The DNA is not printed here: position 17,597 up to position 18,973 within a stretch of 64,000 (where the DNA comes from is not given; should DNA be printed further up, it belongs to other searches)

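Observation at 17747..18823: Cyanobacterial-type acyl-ACP reductase homologue with no aldehyde-deformylating oxygenase partner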

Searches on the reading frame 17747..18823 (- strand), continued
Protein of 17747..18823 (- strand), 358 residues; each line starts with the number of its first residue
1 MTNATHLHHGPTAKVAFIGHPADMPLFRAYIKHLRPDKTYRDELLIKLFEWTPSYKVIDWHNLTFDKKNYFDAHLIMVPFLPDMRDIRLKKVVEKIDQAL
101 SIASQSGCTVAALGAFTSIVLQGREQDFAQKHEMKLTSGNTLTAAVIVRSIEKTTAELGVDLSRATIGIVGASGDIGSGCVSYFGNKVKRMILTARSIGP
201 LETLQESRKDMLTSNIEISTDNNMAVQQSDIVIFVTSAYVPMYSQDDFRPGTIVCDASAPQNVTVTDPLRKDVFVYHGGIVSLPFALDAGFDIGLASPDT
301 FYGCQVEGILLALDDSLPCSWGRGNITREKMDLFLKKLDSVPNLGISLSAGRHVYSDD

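Call 65: predict_structure(alignment_id=A1)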
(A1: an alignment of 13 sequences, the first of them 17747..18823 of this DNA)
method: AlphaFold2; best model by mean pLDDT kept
length: 358 residues; sequences in the alignment: 13
mean_pLDDT: 89.9   pTM: 0.90
mean pLDDT of the five models: 89.9, 88.8, 88.5, 87.6, 87.2
residues with pLDDT >= 90: 242; 70-90: 97; 50-70: 10; < 50: 9
segments of 3 or more residues with pLDDT < 50: 1-9
pLDDT, mean of each block of 10 residues (from residue 1): 39 91 88 87 76 90 93 94 72 94 97 89 92 96 96 95 97 93 96 95 91 95 97 88 94 93 89 94 94 91 96 94 82 95 90 81
secondary structure, 60 per line:
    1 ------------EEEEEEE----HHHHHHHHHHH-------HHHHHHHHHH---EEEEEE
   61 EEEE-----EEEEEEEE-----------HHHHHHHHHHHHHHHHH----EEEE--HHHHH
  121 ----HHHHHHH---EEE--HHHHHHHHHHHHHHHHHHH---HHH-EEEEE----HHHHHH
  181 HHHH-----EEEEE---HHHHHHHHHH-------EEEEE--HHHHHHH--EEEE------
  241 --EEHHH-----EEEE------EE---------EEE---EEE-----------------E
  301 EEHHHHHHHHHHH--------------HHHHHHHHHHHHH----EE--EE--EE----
elements in order: E13-19 H24-34 H42-51 E55-64 E70-77 H89-105 E110-113 H116-120 H125-131 E135-137 H140-158 E166-170 H175-184 E190-194 H198-207 E215-219 H222-228 E231-234 E253-256 E274-276 E280-282 E300-302 H303-313 H328-340

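Call 67: search_protein_families(library=pfam, proteins=[L017:11400-12380:+], max_evalue=0.001)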
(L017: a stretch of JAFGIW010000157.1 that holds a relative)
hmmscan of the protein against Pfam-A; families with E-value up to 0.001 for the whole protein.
L017:11400-12380:+ (326 aa): 9 families
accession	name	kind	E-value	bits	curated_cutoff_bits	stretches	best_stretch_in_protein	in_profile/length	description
PF01370.27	Epimerase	-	6e-43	147.4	20.9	1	15-241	1-240/240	NAD dependent epimerase/dehydratase family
PF16363.11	GDP_Man_Dehyd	-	3.7e-26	92.8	27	1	16-258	1-266/332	GDP-mannose 4,6 dehydratase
PF01073.25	3Beta_HSD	-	7.1e-23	81.5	22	1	17-224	2-225/280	3-beta hydroxysteroid dehydrogenase/isomerase family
PF07993.18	NAD_binding_4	-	1.9e-17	63.7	20.1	1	17-223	1-257/258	Male sterility protein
PF13460.12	NAD_binding_10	-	5.9e-15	56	27.2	1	19-157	1-126/184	NAD(P)H-binding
PF04321.23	RmlD_sub_bind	-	8.2e-13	48.5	27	1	13-197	1-167/287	RmlD substrate binding domain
PF02719.21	Polysacc_synt_2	-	3.1e-10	40.2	20.2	1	15-125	1-128/293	Polysaccharide biosynthesis protein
PF05368.20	NmrA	-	3.6e-09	37.1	27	1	14-81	4-74/298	NmrA-like family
PF08659.16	KR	-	0.0009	19.6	22.6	0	16-86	4-85/180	KR domain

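Call 68: fold_search(model_id=the predicted structure, library=pdb)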
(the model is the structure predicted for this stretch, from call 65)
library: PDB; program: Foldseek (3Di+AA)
matches with E <= 10: 1988; with E <= 0.001: 154
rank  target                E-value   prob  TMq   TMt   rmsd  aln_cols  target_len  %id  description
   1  6jzu_A                4.9e-25  1.00  0.77  0.81   3.5       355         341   26  The crystal structure of acyl-acyl carrier protein (acyl-ACP) reductase (AAR) in complex with aldehyde deformylating o (released 2020-04-01)
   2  6jzy_A                1.5e-24  1.00  0.75  0.79   3.6       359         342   25  Crystal structure of AAR with NADPH and stearyl in complex with ADO binding a long chain carbohydrate (released 2020-04-01)
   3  6jzz_A                5.0e-23  1.00  0.78  0.82   3.5       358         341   26  The crystal structure of AAR-C294S in complex with ADO. (released 2020-04-01)
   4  6jzq_A                1.4e-22  1.00  0.75  0.79   3.8       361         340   25  The crystal structure of acyl-acyl carrier protein (acyl-ACP) reductase (AAR) (released 2020-04-01)
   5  6jzq_B                7.2e-22  1.00  0.75  0.77   4.4       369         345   25  The crystal structure of acyl-acyl carrier protein (acyl-ACP) reductase (AAR) (released 2020-04-01)
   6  6jzq_D                3.1e-21  1.00  0.75  0.79   3.8       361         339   25  The crystal structure of acyl-acyl carrier protein (acyl-ACP) reductase (AAR) (released 2020-04-01)
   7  6jzq_C                1.3e-20  1.00  0.77  0.80   3.8       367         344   25  The crystal structure of acyl-acyl carrier protein (acyl-ACP) reductase (AAR) (released 2020-04-01)
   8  9e50_B                8.3e-20  1.00  0.74  0.70   4.4       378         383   16  TAD from Carmabin Biosynthetic Pathway in complex with NAD - Crystal Form 2 (released 2025-02-26)
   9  9e4s_A                7.0e-19  1.00  0.75  0.65   4.3       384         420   15  TAD from Carmabin Biosynthetic Pathway - Crystal Form 1 (released 2025-02-26)
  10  9e4u_B                3.2e-18  1.00  0.74  0.67   4.1       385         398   16  TAD from Carmabin Biosynthetic Pathway in complex with NADH - Crystal Form 1 (released 2025-02-26)
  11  9e4u_A                3.4e-18  1.00  0.73  0.63   4.4       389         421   15  TAD from Carmabin Biosynthetic Pathway in complex with NADH - Crystal Form 1 (released 2025-02-26)
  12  9e4s_B                6.7e-17  1.00  0.76  0.68   4.1       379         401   17  TAD from Carmabin Biosynthetic Pathway - Crystal Form 1 (released 2025-02-26)
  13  6tlk_B                5.2e-10  1.00  0.39  0.47   9.3       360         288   11  Structure of methylene-tetrahydromethanopterin dehydrogenase from Methylorubrum extorquens AM1 in an open conformation (released 2020-02-26)
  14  6tlk_A                6.7e-10  1.00  0.40  0.48   9.6       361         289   11  Structure of methylene-tetrahydromethanopterin dehydrogenase from Methylorubrum extorquens AM1 in an open conformation (released 2020-02-26)
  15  1lu9_A                6.3e-09  1.00  0.39  0.47   9.6       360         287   12  Structure of methylene-tetrahydromethanopterin dehydrogenase from Methylobacterium extorquens AM1 (released 2002-09-11)
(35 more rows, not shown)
